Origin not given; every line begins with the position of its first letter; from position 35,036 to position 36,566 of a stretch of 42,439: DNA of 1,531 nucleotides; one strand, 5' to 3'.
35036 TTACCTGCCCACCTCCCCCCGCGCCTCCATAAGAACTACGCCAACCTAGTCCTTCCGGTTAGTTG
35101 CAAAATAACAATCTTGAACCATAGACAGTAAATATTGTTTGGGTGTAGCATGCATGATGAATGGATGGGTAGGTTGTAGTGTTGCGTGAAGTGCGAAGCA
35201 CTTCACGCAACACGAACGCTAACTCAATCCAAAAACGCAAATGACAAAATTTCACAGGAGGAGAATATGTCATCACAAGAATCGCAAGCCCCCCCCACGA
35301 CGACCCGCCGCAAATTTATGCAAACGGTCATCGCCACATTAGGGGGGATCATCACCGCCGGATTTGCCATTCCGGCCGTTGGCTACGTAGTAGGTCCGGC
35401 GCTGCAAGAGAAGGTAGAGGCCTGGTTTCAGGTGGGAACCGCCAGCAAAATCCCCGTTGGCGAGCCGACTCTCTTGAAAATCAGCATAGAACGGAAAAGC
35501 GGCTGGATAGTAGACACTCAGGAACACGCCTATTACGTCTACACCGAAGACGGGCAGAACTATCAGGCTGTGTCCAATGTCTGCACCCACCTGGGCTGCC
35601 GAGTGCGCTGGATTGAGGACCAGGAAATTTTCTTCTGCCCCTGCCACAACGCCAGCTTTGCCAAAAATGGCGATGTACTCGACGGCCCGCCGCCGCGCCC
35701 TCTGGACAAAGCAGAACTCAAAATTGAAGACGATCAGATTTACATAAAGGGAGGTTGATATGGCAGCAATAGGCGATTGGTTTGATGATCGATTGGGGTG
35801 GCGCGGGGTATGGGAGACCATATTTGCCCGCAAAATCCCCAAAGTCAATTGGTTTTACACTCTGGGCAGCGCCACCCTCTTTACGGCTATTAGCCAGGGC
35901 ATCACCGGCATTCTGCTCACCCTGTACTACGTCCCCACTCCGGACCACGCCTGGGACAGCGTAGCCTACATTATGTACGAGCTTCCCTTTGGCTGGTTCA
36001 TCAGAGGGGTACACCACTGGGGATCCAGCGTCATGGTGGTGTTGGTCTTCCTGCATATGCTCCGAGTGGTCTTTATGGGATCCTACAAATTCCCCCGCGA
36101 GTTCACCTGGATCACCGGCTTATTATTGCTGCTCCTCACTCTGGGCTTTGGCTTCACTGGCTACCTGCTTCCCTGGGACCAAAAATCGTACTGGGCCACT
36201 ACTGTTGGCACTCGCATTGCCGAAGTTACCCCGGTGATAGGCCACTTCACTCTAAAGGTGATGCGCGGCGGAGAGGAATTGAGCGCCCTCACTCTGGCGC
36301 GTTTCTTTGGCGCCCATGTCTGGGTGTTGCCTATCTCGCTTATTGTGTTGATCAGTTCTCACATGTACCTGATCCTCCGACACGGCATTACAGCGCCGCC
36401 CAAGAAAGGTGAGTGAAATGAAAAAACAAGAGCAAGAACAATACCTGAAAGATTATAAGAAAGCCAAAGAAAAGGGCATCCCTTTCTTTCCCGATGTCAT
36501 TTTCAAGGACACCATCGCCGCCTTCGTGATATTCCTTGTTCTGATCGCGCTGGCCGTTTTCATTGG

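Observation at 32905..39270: Rieske/cytochrome b operon embedded between a haem-containing sensor kinase and its response regulator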

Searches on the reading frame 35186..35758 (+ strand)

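Call 3: search_protein_families(library=pfam, proteins=[window:35186-35758:+], max_evalue=0.01)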
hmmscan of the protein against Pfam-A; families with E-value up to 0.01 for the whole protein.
window:35186-35758:+ (190 aa): 1 family
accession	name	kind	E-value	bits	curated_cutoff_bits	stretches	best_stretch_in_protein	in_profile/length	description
PF00355.32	Rieske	-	4.1e-12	46.3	20.3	1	103-174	25-85/88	Rieske [2Fe-2S] domain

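Call 4: search_protein_families(library=ncbifam, proteins=[window:35186-35758:+], max_evalue=0.01)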
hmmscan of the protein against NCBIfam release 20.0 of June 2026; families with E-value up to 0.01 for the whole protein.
window:35186-35758:+ (190 aa): 9 families
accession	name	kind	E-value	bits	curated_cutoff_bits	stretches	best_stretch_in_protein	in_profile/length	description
NF010001.0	PRK13474.1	subfamily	1.9e-21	76.2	154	1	29-188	2-162/178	cytochrome b6-f complex iron-sulfur subunit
NF045928.1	Cytb6fFeSPetC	equivalog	2.9e-20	72.4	250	1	31-187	4-163/179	cytochrome b6-f complex iron-sulfur subunit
TIGR01416.1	Rieske_proteo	equivalog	2e-16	60.5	97.4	1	112-185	95-172/176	ubiquinol-cytochrome c reductase iron-sulfur subunit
NF050121.1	bc1_QcrA_actin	exception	3.7e-11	43.1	275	1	124-183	238-300/319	cytochrome bc1 complex Rieske iron-sulfur subunit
TIGR02694.1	arsenite_ox_S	equivalog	6.2e-07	29.4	95.65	1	83-183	9-110/129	arsenate reductase (azurin) small subunit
NF042948.2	3PPDioc_HcaC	equivalog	1e-06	29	150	1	108-188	19-101/105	3-phenylpropionate/cinnamic acid dioxygenase ferredoxin subunit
NF007422.0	PRK09965.1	equivalog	6e-06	26.3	113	1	117-188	27-99/106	bifunctional 3-phenylpropionate/cinnamic acid dioxygenase ferredoxin subunit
NF041174.1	SDX_Thmprot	equivalog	1.5e-05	25.1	170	1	112-178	23-93/109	sulredoxin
TIGR02377.1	MocE_fam_FeS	subfamily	0.0028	17.6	136.15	1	101-187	11-99/101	MocE family 2Fe-2S type ferredoxin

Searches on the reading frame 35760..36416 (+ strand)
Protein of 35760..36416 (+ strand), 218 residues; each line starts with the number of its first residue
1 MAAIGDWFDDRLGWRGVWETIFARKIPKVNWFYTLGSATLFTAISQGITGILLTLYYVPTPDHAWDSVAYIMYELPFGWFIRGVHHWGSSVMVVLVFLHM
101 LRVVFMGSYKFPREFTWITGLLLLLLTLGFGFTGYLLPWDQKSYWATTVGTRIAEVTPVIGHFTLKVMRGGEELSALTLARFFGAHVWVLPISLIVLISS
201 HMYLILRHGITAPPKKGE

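Call 3: search_protein_families(library=pfam, proteins=[window:35760-36416:+], max_evalue=0.01)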
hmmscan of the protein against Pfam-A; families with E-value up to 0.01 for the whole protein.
window:35760-36416:+ (218 aa): 3 families
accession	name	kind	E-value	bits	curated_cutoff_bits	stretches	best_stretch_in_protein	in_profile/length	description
PF00033.24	Cytochrome_B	-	2.6e-50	171.3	27.2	1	27-206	8-186/189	Cytochrome b/b6/petB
PF13631.11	Cytochrom_B_N_2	-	1e-39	136.7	27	1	91-215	2-126/169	Cytochrome b(N-terminal)/b6/petB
PF14358.11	DUF4405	-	0.0029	18.5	26.7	1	38-100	5-62/66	Domain of unknown function (DUF4405)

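Call 4: search_protein_families(library=ncbifam, proteins=[window:35760-36416:+], max_evalue=0.01)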
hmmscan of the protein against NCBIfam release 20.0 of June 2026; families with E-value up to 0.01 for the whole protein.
window:35760-36416:+ (218 aa): 4 families
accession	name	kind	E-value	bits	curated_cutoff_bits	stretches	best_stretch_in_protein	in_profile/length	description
NF002990.0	PRK03735.1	subfamily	7.4e-72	241.7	325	1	3-213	4-222/223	cytochrome b6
NF040969.1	cytb_ExtP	equivalog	4e-66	222.8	290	1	26-211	18-203/205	selenite/tellurite reduction operon b-type cytochrome ExtP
NF050120.1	bc1_QcrB_actin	exception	2.2e-33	115.9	500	1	7-216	1-226/458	cytochrome bc1 complex cytochrome b subunit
NF041076.1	cyt_b_SoxC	equivalog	5.6e-27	94.8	740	1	31-213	29-203/542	proton pump complex cytochrome B SoxC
